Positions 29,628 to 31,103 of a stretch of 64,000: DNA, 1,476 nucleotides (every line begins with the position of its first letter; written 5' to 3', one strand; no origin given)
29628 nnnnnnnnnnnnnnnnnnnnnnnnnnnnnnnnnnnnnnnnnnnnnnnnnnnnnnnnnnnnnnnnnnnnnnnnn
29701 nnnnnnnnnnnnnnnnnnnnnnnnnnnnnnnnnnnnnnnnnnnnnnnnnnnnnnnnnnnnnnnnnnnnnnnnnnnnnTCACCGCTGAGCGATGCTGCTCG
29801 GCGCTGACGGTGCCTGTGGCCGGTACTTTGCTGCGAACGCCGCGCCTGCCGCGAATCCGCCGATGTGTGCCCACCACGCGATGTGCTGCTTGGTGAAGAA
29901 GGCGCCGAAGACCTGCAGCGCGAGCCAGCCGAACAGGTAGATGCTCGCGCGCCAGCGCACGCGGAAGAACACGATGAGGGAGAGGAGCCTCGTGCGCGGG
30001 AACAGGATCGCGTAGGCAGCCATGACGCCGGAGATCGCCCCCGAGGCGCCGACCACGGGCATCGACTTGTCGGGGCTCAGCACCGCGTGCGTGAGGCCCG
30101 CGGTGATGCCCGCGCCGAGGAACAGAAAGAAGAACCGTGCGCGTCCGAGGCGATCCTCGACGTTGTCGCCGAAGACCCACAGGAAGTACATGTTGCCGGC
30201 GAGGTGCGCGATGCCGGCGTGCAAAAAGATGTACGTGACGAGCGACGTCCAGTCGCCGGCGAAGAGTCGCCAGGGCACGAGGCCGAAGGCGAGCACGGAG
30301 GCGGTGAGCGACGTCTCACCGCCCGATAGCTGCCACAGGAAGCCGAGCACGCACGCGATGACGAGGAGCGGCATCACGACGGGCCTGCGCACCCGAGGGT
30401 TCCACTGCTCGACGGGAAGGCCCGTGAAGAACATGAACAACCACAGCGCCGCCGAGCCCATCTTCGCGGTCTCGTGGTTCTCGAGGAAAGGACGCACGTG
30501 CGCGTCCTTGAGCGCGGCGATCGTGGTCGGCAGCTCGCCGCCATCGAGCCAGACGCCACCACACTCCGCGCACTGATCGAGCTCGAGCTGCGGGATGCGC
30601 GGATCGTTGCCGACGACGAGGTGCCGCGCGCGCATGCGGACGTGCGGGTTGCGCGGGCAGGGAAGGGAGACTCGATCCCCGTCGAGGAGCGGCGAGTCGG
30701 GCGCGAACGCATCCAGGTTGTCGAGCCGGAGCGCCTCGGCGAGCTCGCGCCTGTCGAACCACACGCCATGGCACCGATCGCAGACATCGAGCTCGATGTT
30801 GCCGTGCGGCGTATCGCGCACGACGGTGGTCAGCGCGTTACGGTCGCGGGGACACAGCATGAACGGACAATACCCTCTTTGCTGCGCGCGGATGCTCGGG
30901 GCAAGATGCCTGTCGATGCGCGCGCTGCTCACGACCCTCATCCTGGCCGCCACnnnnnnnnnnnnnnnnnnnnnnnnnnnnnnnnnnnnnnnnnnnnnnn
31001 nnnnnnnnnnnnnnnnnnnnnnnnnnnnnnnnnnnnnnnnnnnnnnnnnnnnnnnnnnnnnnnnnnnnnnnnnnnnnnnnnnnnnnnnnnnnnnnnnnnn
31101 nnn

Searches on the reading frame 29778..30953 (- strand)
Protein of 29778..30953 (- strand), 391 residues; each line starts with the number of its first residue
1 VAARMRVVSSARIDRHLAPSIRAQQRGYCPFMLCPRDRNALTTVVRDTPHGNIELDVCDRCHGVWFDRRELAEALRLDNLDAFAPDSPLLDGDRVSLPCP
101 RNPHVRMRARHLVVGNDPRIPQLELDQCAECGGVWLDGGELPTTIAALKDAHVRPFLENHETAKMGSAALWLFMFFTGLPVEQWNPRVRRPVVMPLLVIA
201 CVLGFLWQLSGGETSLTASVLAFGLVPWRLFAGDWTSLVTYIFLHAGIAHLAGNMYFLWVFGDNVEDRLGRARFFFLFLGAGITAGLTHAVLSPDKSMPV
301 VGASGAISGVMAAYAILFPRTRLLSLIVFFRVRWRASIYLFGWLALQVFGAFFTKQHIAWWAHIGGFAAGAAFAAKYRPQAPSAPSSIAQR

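Call 3: search_protein_families(library=pfam, max_evalue=1, proteins=[window:29778-30953:-])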
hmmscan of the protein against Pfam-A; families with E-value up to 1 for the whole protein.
window:29778-30953:- (391 aa): 3 families
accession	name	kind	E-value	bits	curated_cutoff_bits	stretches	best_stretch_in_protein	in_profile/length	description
PF01694.28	Rhomboid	-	5.4e-38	130.8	22.6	1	233-377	2-140/143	Rhomboid domain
PF13453.11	Zn_ribbon_TFIIB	-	3.7e-18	65.1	22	2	34-74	2-38/41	Transcription factor zinc-finger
PF01197.23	Ribosomal_L31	-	0.099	13.3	27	1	42-72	21-51/65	Ribosomal protein L31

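Call 6: search_protein_families(library=ncbifam, max_evalue=1, proteins=[window:29778-30953:-])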
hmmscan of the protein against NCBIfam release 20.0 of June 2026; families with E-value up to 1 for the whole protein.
window:29778-30953:- (391 aa): 5 families
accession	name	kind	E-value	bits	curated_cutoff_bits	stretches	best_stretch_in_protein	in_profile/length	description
TIGR04239.1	rhombo_GlpG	equivalog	1e-08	35.3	250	1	195-375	98-266/271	rhomboid family intramembrane serine protease GlpG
TIGR03902.1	rhom_GG_sort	equivalog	1.4e-08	34.9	84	1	231-374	12-153/154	rhombosortase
NF008155.0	PRK10907.1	equivalog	9.8e-06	25.1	335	1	196-374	99-265/276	rhomboid family intramembrane serine protease GlpG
NF000612.0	PRK00019.1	equivalog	0.075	12.7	70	1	47-66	26-46/72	50S ribosomal protein L31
TIGR03831.1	YgiT_finger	domain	0.18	12.1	20.2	0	120-138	27-45/46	YgiT-type zinc finger protein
